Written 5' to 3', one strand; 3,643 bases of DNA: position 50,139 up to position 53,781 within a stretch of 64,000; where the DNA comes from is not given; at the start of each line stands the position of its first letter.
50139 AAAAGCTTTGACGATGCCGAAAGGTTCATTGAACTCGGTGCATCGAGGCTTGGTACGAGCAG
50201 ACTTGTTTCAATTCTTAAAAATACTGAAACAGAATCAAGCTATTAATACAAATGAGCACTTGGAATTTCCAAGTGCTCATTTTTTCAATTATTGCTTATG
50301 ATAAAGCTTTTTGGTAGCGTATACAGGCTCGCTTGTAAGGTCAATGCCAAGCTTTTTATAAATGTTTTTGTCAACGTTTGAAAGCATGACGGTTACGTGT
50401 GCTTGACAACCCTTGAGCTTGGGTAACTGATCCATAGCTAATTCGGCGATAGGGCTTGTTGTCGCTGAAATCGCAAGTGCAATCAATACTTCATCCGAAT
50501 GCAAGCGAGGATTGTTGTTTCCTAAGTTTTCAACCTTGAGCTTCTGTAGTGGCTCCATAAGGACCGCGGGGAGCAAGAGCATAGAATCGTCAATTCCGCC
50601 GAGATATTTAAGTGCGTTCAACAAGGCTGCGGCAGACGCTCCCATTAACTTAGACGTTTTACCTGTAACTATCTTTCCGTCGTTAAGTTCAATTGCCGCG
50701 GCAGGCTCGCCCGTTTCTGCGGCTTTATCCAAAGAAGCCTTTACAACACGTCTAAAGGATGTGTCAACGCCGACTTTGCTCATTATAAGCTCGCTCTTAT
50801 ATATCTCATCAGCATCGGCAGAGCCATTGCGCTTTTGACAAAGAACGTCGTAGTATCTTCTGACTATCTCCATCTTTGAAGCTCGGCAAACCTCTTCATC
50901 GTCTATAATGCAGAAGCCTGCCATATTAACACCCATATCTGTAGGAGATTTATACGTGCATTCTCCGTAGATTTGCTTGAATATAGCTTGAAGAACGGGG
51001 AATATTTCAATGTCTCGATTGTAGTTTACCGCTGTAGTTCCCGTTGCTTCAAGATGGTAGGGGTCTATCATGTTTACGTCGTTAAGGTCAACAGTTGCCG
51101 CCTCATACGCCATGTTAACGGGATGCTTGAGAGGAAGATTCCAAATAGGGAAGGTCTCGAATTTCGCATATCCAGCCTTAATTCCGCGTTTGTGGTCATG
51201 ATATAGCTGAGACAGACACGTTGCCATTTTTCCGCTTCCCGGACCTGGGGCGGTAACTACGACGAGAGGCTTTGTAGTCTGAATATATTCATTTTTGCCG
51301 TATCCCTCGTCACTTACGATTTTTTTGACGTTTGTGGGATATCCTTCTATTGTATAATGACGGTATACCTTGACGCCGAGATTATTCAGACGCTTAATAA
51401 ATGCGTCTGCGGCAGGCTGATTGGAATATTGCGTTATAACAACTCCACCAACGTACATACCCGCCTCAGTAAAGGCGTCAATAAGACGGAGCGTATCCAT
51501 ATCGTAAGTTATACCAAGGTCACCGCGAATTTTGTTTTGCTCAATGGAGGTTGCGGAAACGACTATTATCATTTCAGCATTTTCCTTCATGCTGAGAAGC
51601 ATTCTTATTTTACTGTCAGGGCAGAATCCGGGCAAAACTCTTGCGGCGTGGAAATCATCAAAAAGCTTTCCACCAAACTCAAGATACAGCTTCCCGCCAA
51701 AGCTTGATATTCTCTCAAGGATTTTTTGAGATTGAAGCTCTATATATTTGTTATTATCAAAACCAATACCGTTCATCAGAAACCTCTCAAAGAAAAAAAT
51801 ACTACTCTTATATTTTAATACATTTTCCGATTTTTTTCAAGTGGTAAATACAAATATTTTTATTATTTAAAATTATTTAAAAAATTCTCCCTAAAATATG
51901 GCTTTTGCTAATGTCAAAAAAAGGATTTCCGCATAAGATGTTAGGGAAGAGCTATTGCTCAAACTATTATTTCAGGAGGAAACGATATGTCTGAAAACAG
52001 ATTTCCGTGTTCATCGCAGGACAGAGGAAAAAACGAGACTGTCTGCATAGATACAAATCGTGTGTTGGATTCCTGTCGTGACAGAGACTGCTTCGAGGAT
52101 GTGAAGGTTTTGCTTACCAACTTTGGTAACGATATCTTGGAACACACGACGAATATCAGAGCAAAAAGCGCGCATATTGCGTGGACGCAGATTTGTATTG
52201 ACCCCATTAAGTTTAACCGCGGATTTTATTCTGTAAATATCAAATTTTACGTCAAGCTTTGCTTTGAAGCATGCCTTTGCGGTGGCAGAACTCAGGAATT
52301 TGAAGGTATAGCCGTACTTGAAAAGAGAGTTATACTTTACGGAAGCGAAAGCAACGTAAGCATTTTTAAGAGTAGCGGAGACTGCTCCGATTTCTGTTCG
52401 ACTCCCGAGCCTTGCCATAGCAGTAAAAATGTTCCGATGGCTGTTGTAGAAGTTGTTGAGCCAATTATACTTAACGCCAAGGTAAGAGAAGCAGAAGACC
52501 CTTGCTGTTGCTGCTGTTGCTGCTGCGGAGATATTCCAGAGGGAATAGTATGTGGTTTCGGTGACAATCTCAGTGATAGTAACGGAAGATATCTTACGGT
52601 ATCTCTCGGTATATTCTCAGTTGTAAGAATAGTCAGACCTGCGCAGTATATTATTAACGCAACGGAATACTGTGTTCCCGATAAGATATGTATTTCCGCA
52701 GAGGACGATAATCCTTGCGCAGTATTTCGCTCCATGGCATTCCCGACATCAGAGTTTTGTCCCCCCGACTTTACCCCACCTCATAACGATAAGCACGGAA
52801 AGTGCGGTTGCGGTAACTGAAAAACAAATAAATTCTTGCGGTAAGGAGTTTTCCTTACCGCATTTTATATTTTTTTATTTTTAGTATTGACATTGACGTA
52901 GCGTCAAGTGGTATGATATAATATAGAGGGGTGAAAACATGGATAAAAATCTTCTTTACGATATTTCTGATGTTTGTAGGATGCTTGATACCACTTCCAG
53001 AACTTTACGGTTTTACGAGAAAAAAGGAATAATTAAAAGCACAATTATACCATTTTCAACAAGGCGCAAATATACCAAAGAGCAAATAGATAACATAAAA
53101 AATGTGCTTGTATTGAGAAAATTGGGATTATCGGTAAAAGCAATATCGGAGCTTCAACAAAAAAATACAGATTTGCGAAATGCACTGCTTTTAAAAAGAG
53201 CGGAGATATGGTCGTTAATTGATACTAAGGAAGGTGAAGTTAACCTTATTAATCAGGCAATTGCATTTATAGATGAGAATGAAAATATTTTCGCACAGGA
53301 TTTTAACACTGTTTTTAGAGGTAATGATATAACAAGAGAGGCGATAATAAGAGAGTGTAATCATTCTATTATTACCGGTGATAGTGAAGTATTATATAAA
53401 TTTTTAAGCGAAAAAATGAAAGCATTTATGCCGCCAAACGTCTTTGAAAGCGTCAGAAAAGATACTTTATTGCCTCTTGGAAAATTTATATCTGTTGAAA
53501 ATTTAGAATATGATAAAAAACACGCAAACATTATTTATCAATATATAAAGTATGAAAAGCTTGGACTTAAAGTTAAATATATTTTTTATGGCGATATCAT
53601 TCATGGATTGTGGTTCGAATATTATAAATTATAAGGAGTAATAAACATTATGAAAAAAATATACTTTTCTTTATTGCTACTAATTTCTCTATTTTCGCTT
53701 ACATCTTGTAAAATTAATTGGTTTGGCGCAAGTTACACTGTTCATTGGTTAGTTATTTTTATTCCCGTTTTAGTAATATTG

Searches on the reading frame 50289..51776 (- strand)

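Call 68: search_protein_families(library=pfam, proteins=[window:50289-51776:-], max_evalue=0.00001)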
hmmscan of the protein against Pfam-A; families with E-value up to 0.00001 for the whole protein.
window:50289-51776:- (495 aa): 2 families
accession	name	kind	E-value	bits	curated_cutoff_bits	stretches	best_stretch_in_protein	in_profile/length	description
PF08903.17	DUF1846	-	1.5e-180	599.7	27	1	4-335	1-332/333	Domain of unknown function DUF1846, N-terminal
PF20921.3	DUF1846_C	-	1.3e-66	223.5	27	1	342-492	3-153/153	Domain of unknown function DUF1846, C-terminal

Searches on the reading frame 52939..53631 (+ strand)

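Call 68: search_protein_families(library=pfam, proteins=[window:52939-53631:+], max_evalue=0.00001)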
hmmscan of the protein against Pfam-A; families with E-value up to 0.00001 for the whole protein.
window:52939-53631:+ (231 aa): 3 families
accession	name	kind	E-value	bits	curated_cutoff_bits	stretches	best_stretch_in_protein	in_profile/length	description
PF13411.12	MerR_1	-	1.7e-15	57.3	21.6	1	7-74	1-67/69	MerR HTH family regulatory protein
PF00376.29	MerR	-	8.5e-10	38.7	28.2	1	9-45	2-38/38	MerR family regulatory protein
PF13026.12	DUF3887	-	8.2e-06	26.8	31.8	0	144-216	8-82/91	Protein of unknown function (DUF3887)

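Call 87: search_protein_families(library=padloc, proteins=[window:52939-53631:+], max_evalue=0.001)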
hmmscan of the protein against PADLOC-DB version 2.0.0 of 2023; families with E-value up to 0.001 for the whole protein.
window:52939-53631:+ (231 aa): 1 family
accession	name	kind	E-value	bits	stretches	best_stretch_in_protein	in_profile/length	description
PDLC04133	mad1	-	2.2e-07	29.1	1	6-56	5-53/60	mads_1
